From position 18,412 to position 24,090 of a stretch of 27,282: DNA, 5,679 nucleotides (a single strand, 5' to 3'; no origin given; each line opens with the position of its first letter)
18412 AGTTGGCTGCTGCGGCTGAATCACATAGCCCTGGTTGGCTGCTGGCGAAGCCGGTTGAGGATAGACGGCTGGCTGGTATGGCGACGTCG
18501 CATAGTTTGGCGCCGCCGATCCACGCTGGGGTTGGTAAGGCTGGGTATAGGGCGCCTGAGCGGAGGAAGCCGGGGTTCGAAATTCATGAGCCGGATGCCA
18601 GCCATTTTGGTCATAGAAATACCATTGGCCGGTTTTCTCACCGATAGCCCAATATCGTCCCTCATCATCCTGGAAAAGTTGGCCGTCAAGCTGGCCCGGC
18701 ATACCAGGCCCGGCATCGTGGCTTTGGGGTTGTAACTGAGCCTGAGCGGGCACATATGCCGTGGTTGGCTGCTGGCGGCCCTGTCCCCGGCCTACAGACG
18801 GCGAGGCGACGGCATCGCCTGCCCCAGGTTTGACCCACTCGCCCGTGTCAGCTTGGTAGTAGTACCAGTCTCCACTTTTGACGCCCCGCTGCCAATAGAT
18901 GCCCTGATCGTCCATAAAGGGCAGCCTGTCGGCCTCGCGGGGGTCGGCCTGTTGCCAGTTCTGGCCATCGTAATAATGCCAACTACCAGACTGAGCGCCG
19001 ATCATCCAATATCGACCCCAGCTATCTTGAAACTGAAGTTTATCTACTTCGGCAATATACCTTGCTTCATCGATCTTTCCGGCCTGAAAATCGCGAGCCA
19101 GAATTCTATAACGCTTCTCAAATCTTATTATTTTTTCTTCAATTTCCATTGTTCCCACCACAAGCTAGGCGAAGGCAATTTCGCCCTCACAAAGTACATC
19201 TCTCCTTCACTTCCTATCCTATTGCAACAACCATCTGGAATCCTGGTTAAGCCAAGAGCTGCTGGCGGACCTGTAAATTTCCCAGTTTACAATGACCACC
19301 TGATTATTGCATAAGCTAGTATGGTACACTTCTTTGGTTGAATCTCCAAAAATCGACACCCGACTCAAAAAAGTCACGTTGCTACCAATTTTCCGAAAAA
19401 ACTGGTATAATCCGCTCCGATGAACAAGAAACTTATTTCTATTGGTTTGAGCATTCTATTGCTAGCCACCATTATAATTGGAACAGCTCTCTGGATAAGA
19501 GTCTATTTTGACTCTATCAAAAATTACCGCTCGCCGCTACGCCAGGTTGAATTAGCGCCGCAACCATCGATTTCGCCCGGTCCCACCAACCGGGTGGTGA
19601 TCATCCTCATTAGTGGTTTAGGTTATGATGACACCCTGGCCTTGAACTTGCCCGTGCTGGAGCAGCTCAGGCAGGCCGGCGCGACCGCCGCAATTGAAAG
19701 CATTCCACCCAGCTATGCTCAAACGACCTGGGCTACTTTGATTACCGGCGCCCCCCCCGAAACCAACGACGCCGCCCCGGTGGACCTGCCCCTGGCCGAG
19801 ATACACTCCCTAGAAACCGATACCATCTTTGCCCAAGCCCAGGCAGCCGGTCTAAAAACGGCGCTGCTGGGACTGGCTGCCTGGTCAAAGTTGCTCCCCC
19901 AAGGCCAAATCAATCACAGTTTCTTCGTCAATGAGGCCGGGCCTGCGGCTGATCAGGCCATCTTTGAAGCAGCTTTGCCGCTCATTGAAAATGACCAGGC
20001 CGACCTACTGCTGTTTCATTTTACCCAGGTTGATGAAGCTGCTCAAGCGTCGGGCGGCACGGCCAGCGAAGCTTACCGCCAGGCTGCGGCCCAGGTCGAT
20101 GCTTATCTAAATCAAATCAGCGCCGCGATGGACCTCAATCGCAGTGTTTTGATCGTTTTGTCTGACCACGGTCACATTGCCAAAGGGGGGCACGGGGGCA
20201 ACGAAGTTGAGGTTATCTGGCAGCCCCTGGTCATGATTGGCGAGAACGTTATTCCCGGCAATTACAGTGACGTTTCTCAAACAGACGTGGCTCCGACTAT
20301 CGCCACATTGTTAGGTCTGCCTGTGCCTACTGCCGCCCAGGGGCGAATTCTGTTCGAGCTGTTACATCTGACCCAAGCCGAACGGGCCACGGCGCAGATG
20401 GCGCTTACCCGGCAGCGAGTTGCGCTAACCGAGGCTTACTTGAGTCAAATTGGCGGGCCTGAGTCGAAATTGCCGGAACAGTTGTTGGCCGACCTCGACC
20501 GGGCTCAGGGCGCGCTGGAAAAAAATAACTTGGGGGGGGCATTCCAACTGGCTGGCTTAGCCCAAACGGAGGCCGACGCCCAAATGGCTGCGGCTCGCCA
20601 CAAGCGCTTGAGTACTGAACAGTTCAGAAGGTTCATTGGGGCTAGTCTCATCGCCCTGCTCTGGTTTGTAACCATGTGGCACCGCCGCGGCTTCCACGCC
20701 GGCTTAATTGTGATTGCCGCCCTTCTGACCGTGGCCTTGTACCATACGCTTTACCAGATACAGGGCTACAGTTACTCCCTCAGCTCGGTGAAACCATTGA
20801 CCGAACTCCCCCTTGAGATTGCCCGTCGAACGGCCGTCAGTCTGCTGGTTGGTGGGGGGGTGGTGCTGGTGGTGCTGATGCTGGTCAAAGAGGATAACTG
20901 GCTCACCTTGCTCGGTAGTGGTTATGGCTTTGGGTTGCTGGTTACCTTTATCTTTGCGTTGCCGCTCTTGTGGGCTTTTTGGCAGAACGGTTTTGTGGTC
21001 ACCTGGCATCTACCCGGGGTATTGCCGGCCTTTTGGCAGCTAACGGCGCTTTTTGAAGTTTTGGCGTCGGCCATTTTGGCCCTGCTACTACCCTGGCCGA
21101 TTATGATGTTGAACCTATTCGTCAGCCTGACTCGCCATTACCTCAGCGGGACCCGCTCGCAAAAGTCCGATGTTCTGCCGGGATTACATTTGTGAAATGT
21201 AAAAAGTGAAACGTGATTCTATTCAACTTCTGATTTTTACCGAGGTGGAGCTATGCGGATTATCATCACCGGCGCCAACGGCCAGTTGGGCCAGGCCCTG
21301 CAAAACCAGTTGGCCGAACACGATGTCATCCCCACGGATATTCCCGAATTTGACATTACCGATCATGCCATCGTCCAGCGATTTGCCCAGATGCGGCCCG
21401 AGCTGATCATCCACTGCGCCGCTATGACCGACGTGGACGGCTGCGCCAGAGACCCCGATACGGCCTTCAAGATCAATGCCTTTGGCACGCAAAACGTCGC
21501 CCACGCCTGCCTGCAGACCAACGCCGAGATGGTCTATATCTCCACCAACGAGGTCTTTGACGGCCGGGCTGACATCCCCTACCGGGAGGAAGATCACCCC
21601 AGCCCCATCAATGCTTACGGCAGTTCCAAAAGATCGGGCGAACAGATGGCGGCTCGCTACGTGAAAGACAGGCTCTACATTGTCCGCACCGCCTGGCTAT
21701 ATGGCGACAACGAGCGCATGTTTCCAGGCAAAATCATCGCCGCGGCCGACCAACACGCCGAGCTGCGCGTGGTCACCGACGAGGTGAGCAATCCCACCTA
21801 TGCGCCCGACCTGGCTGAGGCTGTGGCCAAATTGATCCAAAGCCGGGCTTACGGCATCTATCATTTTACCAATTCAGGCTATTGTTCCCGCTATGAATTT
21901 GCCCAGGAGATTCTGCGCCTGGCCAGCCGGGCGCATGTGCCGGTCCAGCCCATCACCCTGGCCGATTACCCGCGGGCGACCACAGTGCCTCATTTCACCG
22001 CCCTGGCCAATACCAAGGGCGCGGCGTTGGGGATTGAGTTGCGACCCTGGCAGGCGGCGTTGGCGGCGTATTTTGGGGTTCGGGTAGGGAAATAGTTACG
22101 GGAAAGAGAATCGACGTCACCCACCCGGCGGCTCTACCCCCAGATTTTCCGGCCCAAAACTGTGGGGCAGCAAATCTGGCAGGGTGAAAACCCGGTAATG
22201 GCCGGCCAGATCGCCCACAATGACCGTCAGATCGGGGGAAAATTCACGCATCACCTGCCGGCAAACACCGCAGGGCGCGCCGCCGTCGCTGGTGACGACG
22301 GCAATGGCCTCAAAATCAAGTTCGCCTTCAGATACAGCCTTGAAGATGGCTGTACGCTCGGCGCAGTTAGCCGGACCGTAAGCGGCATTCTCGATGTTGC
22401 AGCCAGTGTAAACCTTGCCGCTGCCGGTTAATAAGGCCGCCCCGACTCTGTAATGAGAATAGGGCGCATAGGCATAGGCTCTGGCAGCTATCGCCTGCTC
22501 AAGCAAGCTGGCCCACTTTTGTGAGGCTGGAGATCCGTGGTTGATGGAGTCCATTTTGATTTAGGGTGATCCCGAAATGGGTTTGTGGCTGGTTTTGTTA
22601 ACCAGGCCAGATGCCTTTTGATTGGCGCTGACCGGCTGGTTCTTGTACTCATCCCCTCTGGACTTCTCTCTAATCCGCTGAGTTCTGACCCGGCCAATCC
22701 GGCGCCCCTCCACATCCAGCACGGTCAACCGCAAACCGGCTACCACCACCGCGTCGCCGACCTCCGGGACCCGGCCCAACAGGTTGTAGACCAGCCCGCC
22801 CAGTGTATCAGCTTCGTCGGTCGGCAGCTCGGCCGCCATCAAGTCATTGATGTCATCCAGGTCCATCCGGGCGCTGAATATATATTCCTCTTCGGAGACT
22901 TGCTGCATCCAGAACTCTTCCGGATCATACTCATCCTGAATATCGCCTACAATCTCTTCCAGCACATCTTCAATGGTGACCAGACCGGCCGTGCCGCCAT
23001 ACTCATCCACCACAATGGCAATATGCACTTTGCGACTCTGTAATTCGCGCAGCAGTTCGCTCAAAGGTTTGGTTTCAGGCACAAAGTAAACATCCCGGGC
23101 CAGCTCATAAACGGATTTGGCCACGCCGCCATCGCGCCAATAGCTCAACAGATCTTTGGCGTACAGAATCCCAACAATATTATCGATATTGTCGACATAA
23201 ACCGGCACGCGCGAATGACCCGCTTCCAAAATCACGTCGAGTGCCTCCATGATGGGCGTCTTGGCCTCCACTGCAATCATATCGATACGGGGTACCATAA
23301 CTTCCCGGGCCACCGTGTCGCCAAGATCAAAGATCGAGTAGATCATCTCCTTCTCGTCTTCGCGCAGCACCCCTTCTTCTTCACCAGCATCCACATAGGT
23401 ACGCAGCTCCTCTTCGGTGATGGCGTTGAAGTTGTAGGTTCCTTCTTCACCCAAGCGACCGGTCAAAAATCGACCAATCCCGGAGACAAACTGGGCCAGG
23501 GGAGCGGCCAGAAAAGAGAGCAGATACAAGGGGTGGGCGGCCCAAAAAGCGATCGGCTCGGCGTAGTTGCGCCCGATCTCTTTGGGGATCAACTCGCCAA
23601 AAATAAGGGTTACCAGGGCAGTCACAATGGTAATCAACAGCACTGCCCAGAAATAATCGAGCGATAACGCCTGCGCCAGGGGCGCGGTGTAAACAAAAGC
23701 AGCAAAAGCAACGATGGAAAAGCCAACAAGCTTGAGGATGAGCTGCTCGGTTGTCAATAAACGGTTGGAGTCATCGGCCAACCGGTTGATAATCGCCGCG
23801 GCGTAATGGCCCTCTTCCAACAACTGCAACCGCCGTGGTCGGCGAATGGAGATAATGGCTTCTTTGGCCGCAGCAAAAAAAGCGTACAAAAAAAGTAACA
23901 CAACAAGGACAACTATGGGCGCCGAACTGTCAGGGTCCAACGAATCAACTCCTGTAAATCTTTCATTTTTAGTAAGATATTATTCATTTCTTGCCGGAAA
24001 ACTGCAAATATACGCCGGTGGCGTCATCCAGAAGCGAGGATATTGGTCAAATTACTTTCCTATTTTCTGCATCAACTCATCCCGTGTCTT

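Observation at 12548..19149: Adjacent kinase and kinase-less LysM membrane protein sharing a paralogous propeller: candidate PASTA-free cell-wall-sensing receptor/co-receptor pair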

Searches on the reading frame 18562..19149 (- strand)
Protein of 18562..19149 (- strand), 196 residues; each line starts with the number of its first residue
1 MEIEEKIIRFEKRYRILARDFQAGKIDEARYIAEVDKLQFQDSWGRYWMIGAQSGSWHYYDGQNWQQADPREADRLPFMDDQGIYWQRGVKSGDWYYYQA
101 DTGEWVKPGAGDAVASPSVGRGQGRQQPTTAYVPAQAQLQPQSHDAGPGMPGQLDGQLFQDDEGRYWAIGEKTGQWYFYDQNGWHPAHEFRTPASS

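Call 60: search_protein_representatives(protein=window:18562-19149:-)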
Query: 196 residues. Proteins with E-value up to 0.001 (for the whole library): 1012; up to 1e-10: 73; up to 1e-30: 22. The best 150 are listed.
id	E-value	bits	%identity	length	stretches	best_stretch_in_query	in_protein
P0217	4.8e-79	281.3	65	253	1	1-194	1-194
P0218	1.2e-75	270.2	65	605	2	8-192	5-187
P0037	1.1e-74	267.1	65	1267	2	7-192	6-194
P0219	6.7e-74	264.5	64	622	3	9-142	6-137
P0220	3.1e-73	262.4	64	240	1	5-191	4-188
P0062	1.9e-67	243.4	60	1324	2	9-192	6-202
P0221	1.0e-66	241.0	49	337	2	5-192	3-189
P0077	5.0e-64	232.3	58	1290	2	7-191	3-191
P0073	2.8e-62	226.5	61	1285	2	9-194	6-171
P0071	7.2e-62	225.2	60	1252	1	5-193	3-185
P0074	1.0e-61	224.7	58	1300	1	6-190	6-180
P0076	3.2e-61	223.1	62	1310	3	10-191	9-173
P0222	4.2e-42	160.6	62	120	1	5-112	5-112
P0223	3.3e-41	157.7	69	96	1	6-99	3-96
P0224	2.0e-37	145.3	60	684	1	9-109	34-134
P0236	2.0e-18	83.2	34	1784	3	7-72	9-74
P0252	1.2e-13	67.6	51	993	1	8-76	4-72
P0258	2.2e-12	63.4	54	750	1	11-71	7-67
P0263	1.3e-11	60.9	49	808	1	7-73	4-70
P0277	8.1e-11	58.3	46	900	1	7-75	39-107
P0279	1.0e-10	58.0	32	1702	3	4-72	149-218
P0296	4.6e-10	55.9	43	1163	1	3-71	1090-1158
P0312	1.2e-09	54.5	48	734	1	11-71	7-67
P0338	6.3e-09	52.1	48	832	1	10-70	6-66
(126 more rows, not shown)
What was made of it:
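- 18577..19149 (-): L cytoplasmic N-terminal module: two helices (SHOCT-like), then three Trp-rich three-stranded beta-hairpin repeats. The first ~65 aa match 1012 representative proteins (call 60).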

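Call 61: search_protein_families(library=pfam, proteins=[P0236, P0279, P0296, P0252, P0277, P0338, P0263, P0258, P0312], max_evalue=0.001)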
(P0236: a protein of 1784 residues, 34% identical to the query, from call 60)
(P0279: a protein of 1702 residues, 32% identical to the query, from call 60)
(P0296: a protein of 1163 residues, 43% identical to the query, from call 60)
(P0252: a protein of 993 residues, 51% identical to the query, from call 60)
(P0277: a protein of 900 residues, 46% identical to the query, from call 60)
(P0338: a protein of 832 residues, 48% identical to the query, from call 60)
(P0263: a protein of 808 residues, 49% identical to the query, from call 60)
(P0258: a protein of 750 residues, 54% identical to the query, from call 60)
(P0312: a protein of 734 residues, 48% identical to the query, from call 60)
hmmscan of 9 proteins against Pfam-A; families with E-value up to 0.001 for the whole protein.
P0236 (1784 aa): 1 family
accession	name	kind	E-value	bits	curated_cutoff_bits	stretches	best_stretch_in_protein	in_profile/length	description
PF08706.16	D5_N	-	1.5e-07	32.2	22.4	0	197-231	3-37/145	D5 N terminal like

P0279 (1702 aa): 2 families
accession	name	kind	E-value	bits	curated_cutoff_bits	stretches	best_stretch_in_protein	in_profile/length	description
PF03497.21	Anthrax_toxA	-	0.00032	21.2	25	0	1420-1470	7-57/173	Anthrax toxin LF subunit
PF08706.16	D5_N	-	0.0008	20.1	22.4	0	111-135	9-33/145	D5 N terminal like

P0296 (1163 aa): 3 families
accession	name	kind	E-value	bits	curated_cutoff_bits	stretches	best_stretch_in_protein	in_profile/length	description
PF17957.7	Big_7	-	4.7e-06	27.6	24.1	0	910-938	1-31/70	Bacterial Ig domain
PF13688.12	Reprolysin_5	-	0.00013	22.7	27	1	645-707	102-171/196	Metallo-peptidase family M12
PF13582.12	Reprolysin_3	-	0.00085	20.3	22.4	0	679-697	105-123/123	Metallo-peptidase family M12B Reprolysin-like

P0252 (993 aa): 19 families
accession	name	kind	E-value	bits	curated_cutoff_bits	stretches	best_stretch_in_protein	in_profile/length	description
PF07719.23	TPR_2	-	4.2e-30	101.8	27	2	454-485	1-32/34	Tetratricopeptide repeat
PF07676.18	PD40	-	2e-26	91.7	20.9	2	916-950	3-37/38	WD40-like Beta Propeller Repeat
PF13414.12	TPR_11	-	4.9e-26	90.6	26.8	2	598-634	3-39/42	TPR repeat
PF00515.34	TPR_1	-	3e-25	87.4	27.8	1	454-486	1-33/34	Tetratricopeptide repeat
PF13181.12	TPR_8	-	4.1e-23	80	25.7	1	454-486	1-33/34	Tetratricopeptide repeat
PF13432.12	TPR_16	-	3.4e-21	75.8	32.7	2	561-621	2-63/65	Tetratricopeptide repeat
PF13424.12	TPR_12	-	8.6e-17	61.5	30.1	1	560-619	7-75/77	Tetratricopeptide repeat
PF14559.12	TPR_19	-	1.5e-16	60.9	25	2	466-529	3-66/68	Tetratricopeptide repeat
PF13428.12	TPR_14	-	5.5e-16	57.9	23.5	1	455-496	2-43/44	Tetratricopeptide repeat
PF13431.12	TPR_17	-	2.1e-14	52.9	24.4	1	444-474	3-33/34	Tetratricopeptide repeat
PF13176.12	TPR_7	-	1.1e-09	38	27.9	0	456-486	1-31/36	Tetratricopeptide repeat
PF13240.11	Zn_Ribbon_1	-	1.3e-06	28.4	25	1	80-101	2-23/23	zinc-ribbon domain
PF06439.18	3keto-disac_hyd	-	3e-06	27.9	26.8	1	208-359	27-185/187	3-keto-disaccharide hydrolase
PF13248.11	Zn_ribbon_3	-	9.8e-06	25.3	27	1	80-101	5-26/26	zinc-ribbon domain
PF13174.12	TPR_6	-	2.7e-05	25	26.3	0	625-655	2-32/33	Tetratricopeptide repeat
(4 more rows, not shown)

P0277 (900 aa): 4 families
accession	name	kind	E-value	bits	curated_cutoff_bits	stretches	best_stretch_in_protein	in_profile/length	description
PF06439.18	3keto-disac_hyd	-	6.7e-11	43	26.8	1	244-406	12-184/187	3-keto-disaccharide hydrolase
PF13240.11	Zn_Ribbon_1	-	2.3e-07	30.8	25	1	3-23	2-22/23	zinc-ribbon domain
PF13385.13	Laminin_G_3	-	4.8e-05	24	27.6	0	764-896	14-141/151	Concanavalin A-like lectin/glucanases superfamily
PF13248.11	Zn_ribbon_3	-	0.00036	20.3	27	1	2-22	4-24/26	zinc-ribbon domain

P0338 (832 aa): 23 families
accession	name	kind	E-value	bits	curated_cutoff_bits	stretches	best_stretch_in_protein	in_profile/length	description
PF13414.12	TPR_11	-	4e-39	132.5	26.8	6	445-486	1-42/42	TPR repeat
PF00515.34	TPR_1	-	9.9e-38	126.9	27.8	3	404-436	1-33/34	Tetratricopeptide repeat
PF07719.23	TPR_2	-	4.9e-36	120.3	27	3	474-505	3-34/34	Tetratricopeptide repeat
PF14559.12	TPR_19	-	2.2e-26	92.4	25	3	416-460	3-47/68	Tetratricopeptide repeat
PF13181.12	TPR_8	-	2.8e-24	83.6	25.7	2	474-505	3-34/34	Tetratricopeptide repeat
PF13431.12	TPR_17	-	3.3e-23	80.4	24.4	0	292-316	3-27/34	Tetratricopeptide repeat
PF13432.12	TPR_16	-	3.8e-18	66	32.7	2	374-432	1-59/65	Tetratricopeptide repeat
PF07676.18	PD40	-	2.6e-17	62.7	20.9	1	763-798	2-38/38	WD40-like Beta Propeller Repeat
PF13424.12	TPR_12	-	4.3e-17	62.5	30.1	2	374-431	6-72/77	Tetratricopeptide repeat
PF13428.12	TPR_14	-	1.9e-16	59.4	23.5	0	473-513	2-42/44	Tetratricopeptide repeat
PF13371.12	TPR_9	-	3.7e-13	49.7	35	1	444-513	1-70/73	Tetratricopeptide repeat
PF13174.12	TPR_6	-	8.6e-13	48.5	26.3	1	439-470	1-32/33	Tetratricopeptide repeat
PF13176.12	TPR_7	-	2.6e-12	46.2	27.9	0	406-432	1-29/36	Tetratricopeptide repeat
PF23914.1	TPR_CcmH_CycH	-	1.1e-11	45.2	42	1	263-364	45-149/158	Cytochrome c-type biogenesis protein H TPR domain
PF13248.11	Zn_ribbon_3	-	1.1e-07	31.4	27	1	79-100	5-26/26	zinc-ribbon domain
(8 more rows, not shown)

P0263 (808 aa): 21 families
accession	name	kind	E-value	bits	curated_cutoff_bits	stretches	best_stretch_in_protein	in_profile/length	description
PF13414.12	TPR_11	-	1.2e-37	127.7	26.8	5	373-401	11-39/42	TPR repeat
PF00515.34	TPR_1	-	5.8e-30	102.3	27.8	1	254-286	1-33/34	Tetratricopeptide repeat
PF07676.18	PD40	-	2e-29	101.3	20.9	2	686-721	2-38/38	WD40-like Beta Propeller Repeat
PF07719.23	TPR_2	-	5.9e-27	92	27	1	254-286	1-33/34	Tetratricopeptide repeat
PF13181.12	TPR_8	-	6.2e-23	79.4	25.7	1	359-388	4-33/34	Tetratricopeptide repeat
PF14559.12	TPR_19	-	1.8e-20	73.4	25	3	267-329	4-66/68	Tetratricopeptide repeat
PF13431.12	TPR_17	-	1.5e-19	69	24.4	1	312-343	3-34/34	Tetratricopeptide repeat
PF13432.12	TPR_16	-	1.8e-18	67.1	32.7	1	294-353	3-62/65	Tetratricopeptide repeat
PF13428.12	TPR_14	-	6.8e-18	63.8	23.5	1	255-296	2-43/44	Tetratricopeptide repeat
PF13424.12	TPR_12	-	2.5e-17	63.2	30.1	1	254-319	3-76/77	Tetratricopeptide repeat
PF23914.1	TPR_CcmH_CycH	-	1e-09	38.9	42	1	259-354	55-153/158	Cytochrome c-type biogenesis protein H TPR domain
PF13371.12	TPR_9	-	2.3e-09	37.6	35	0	331-386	4-59/73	Tetratricopeptide repeat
PF12569.14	NatA_aux_su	-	7.1e-08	32.3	33.3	0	209-284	181-256/515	N-terminal acetyltransferase A, auxiliary subunit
PF12895.13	ANAPC3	-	3.9e-07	30.7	27.2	2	244-313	10-81/82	Anaphase-promoting complex, cyclosome, subunit 3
PF13176.12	TPR_7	-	1.3e-06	28.4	27.9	0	392-422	1-32/36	Tetratricopeptide repeat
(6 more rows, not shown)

P0258 (750 aa): 11 families
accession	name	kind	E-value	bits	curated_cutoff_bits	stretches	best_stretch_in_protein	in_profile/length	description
PF07676.18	PD40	-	2.4e-16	59.7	20.9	1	622-656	1-37/38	WD40-like Beta Propeller Repeat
PF13414.12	TPR_11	-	1.2e-12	47.7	26.8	1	175-215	1-41/42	TPR repeat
PF07719.23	TPR_2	-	1.2e-07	31.7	27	0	203-234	2-33/34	Tetratricopeptide repeat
PF13428.12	TPR_14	-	2.7e-07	31.1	23.5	1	169-211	2-44/44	Tetratricopeptide repeat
PF14559.12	TPR_19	-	5.5e-07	30.3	25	1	178-235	1-58/68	Tetratricopeptide repeat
PF00930.27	DPPIV_N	-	9.9e-07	28.2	22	1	610-677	23-90/354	Dipeptidyl peptidase IV (DPP IV) N-terminal region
PF00515.34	TPR_1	-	1.5e-06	28.2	27.8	0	175-201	8-34/34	Tetratricopeptide repeat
PF13432.12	TPR_16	-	2e-06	28.6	32.7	1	173-234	2-63/65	Tetratricopeptide repeat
PF13181.12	TPR_8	-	1.7e-05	25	25.7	0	203-234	2-33/34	Tetratricopeptide repeat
PF13424.12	TPR_12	-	0.00022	21.8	30.1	1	175-233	10-76/77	Tetratricopeptide repeat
PF13371.12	TPR_9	-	0.00094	19.6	35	0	182-240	9-65/73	Tetratricopeptide repeat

P0312 (734 aa): 11 families
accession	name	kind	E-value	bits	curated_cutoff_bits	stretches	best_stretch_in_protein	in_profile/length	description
PF13414.12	TPR_11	-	2e-16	59.8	26.8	2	184-223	1-40/42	TPR repeat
PF07676.18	PD40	-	9.1e-13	48.2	20.9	2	668-703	3-38/38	WD40-like Beta Propeller Repeat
PF13432.12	TPR_16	-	9e-10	39.3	32.7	1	182-243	2-63/65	Tetratricopeptide repeat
PF07719.23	TPR_2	-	1.7e-09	37.5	27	1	211-243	1-33/34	Tetratricopeptide repeat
PF13428.12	TPR_14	-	6.3e-08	33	23.5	1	178-219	2-43/44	Tetratricopeptide repeat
PF00515.34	TPR_1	-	2.7e-07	30.5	27.8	0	211-243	1-33/34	Tetratricopeptide repeat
PF14559.12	TPR_19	-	3.1e-07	31.1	25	1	190-246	4-60/68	Tetratricopeptide repeat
PF13181.12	TPR_8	-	5.7e-05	23.4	25.7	0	213-243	3-33/34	Tetratricopeptide repeat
PF00930.27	DPPIV_N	-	0.00016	21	22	0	651-712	22-76/354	Dipeptidyl peptidase IV (DPP IV) N-terminal region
PF09851.14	SHOCT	-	0.00071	19.7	27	0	12-30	5-23/28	Short C-terminal domain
PF13424.12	TPR_12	-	0.00096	19.7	30.1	0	183-238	9-72/77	Tetratricopeptide repeat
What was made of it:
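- L's N-terminal module recurs at the N-terminus of TPR-plus-PD40 proteins (calls 60, 61).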

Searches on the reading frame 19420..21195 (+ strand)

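Call 10: search_protein_families(library=pfam, proteins=[window:19420-21195:+], max_evalue=0.001)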
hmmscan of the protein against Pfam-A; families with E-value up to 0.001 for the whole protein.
window:19420-21195:+ (591 aa): 3 families
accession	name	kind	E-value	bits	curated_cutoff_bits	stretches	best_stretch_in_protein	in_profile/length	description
PF01663.27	Phosphodiest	-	9.1e-15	55.5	23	2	181-252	144-221/342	Type I phosphodiesterase / nucleotide pyrophosphatase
PF00884.28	Sulfatase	-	5.6e-07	29.6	25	1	105-299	54-300/301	Sulfatase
PF01676.23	Metalloenzyme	-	1.9e-06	28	24.3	1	177-300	130-250/252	Metalloenzyme superfamily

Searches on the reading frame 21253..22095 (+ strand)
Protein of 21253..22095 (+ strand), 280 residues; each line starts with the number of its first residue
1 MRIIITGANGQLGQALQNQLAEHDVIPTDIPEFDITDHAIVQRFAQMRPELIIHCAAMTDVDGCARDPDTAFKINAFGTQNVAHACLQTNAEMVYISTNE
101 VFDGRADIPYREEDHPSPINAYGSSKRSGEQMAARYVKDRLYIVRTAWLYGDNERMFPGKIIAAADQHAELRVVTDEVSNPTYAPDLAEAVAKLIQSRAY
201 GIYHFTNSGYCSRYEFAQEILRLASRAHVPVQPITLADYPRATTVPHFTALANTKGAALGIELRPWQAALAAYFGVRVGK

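Call 10: search_protein_families(library=pfam, proteins=[window:21253-22095:+], max_evalue=0.001)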
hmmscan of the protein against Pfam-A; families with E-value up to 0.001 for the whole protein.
window:21253-22095:+ (280 aa): 6 families
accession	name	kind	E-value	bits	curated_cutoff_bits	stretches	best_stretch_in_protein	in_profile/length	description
PF04321.23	RmlD_sub_bind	-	9.6e-83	278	27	1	1-273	1-281/287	RmlD substrate binding domain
PF01370.27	Epimerase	-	4.5e-27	95.4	20.9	1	3-197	1-227/240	NAD dependent epimerase/dehydratase family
PF16363.11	GDP_Man_Dehyd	-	1e-17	65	27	1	32-197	58-239/332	GDP-mannose 4,6 dehydratase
PF01073.25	3Beta_HSD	-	4.8e-13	49.2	22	1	30-190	49-224/280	3-beta hydroxysteroid dehydrogenase/isomerase family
PF02719.21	Polysacc_synt_2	-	7e-13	48.8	20.2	1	34-136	62-152/293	Polysaccharide biosynthesis protein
PF07993.18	NAD_binding_4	-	1.3e-09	38.1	20.1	1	50-152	90-210/258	Male sterility protein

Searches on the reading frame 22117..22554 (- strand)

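Call 10: search_protein_families(library=pfam, proteins=[window:22117-22554:-], max_evalue=0.001)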
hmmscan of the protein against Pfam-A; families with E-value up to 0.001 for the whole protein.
window:22117-22554:- (145 aa): 2 families
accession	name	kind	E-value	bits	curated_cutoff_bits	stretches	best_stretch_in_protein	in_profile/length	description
PF00383.29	dCMP_cyt_deam_1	-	3.5e-18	65.8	25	1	16-111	6-99/102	Cytidine and deoxycytidylate deaminase zinc-binding region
PF08211.18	dCMP_cyt_deam_2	-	2.3e-13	50.9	25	1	14-85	41-111/130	Cytidine and deoxycytidylate deaminase zinc-binding region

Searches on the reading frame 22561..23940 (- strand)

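Call 10: search_protein_families(library=pfam, proteins=[window:22561-23940:-], max_evalue=0.001)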
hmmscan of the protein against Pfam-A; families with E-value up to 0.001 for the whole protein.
window:22561-23940:- (459 aa): 3 families
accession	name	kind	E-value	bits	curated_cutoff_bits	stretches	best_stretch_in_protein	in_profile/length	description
PF01595.25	CNNM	-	2.4e-37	128.8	28.4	1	11-196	2-181/181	Cyclin M transmembrane N-terminal domain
PF03471.22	CorC_HlyC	-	3.1e-22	78.8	27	1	347-422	2-79/81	Transporter associated domain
PF00571.33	CBS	-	2.4e-20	73.1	24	2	212-267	2-54/57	CBS domain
